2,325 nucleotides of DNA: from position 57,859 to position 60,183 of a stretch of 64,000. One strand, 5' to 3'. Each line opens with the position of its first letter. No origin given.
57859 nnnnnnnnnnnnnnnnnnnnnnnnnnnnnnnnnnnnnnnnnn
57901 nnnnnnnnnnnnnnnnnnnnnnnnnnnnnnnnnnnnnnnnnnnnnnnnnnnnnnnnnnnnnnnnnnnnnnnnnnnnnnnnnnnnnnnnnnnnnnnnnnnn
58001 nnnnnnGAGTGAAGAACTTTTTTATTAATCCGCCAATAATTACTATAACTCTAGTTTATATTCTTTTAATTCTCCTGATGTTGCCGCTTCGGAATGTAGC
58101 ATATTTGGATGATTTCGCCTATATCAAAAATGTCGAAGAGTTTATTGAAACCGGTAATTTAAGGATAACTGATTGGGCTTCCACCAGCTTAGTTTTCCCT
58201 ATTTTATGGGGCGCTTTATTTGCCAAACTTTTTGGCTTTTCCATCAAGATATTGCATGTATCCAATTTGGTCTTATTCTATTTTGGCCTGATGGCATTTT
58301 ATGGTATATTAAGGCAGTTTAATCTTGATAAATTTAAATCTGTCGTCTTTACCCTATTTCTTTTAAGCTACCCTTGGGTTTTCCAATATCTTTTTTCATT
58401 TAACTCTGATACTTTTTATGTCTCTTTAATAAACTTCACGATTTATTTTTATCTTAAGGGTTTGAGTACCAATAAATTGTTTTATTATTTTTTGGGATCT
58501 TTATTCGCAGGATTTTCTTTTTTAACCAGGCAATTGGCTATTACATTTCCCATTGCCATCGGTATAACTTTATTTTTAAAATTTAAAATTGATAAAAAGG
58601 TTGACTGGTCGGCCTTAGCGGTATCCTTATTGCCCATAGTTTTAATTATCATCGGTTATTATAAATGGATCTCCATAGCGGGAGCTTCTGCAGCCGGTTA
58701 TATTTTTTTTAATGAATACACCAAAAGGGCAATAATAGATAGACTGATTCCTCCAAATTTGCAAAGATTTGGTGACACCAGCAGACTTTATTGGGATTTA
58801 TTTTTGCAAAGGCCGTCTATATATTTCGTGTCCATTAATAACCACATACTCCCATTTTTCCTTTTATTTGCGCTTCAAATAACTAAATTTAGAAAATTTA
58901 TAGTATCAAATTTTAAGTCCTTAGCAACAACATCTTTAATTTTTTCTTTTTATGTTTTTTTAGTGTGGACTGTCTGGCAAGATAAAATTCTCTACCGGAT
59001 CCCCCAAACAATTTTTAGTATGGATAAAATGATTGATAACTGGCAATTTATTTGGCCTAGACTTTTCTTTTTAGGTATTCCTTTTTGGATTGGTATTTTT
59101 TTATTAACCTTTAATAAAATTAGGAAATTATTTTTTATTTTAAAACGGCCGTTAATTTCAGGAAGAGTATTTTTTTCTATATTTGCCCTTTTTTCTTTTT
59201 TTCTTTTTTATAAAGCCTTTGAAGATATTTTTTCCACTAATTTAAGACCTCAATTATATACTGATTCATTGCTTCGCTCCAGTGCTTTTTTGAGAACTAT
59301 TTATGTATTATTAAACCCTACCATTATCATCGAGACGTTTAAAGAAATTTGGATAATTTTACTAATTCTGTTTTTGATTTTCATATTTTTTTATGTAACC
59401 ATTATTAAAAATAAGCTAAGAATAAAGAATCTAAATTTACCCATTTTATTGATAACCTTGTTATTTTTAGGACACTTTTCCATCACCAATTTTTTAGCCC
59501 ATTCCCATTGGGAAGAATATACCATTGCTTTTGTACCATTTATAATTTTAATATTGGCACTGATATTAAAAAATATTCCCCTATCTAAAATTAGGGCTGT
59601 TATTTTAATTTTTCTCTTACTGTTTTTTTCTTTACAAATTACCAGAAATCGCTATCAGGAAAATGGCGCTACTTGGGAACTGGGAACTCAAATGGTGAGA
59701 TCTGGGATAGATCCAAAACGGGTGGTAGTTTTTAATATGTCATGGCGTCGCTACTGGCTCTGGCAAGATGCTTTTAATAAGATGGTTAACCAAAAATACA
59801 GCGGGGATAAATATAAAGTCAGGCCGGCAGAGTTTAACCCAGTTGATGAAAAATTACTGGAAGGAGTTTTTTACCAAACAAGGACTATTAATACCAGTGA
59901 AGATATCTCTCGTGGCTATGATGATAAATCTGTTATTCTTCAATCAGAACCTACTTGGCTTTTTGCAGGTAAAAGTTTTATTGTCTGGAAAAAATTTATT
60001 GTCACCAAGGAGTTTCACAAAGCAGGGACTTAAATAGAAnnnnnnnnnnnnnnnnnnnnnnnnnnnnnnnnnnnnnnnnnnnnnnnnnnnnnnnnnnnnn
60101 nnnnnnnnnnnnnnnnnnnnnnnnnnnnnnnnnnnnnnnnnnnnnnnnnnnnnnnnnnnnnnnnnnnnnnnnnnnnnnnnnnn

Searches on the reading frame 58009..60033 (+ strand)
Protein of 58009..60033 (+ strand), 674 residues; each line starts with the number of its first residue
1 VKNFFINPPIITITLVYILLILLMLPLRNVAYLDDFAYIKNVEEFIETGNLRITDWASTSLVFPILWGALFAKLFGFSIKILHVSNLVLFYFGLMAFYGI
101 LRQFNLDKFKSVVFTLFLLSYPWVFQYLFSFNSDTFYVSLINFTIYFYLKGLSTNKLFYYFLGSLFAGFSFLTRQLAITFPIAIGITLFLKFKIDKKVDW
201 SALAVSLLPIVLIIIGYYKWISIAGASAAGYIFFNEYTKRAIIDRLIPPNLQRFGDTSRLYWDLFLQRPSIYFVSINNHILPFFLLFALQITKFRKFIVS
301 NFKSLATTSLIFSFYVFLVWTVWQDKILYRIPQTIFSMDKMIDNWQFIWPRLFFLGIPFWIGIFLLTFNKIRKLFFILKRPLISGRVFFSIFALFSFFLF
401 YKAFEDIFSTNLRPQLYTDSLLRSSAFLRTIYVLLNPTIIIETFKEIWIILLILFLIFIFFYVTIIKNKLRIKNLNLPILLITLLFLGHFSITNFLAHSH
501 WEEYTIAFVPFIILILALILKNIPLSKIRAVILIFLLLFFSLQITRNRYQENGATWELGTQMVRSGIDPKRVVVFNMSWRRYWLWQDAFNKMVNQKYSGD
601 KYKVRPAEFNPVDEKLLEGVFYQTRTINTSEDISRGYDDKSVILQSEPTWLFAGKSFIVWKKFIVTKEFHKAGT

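Call 3: search_protein_families(library=pfam, proteins=[window:58009-60033:+], max_evalue=0.01)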
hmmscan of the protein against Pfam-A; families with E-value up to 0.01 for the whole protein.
window:58009-60033:+ (674 aa): 1 family
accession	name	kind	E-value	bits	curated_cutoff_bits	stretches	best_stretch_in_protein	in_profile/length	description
PF13231.12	PMT_2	-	1.2e-08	35.8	26.1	1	69-211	11-155/160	Dolichyl-phosphate-mannose-protein mannosyltransferase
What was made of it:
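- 58009..60033 (+): GT-C (PMT_2/ArnT-like) membrane glycosyltransferase, about 650-674 aa. It is the likely final transferase of the cassette. Pfam PMT_2 1.2e-08 (call 3).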

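Call 78: search_protein_families(library=ncbifam, proteins=[window:58009-60033:+], max_evalue=0.001)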
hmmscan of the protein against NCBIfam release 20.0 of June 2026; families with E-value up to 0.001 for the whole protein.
window:58009-60033:+ (674 aa): 0 families
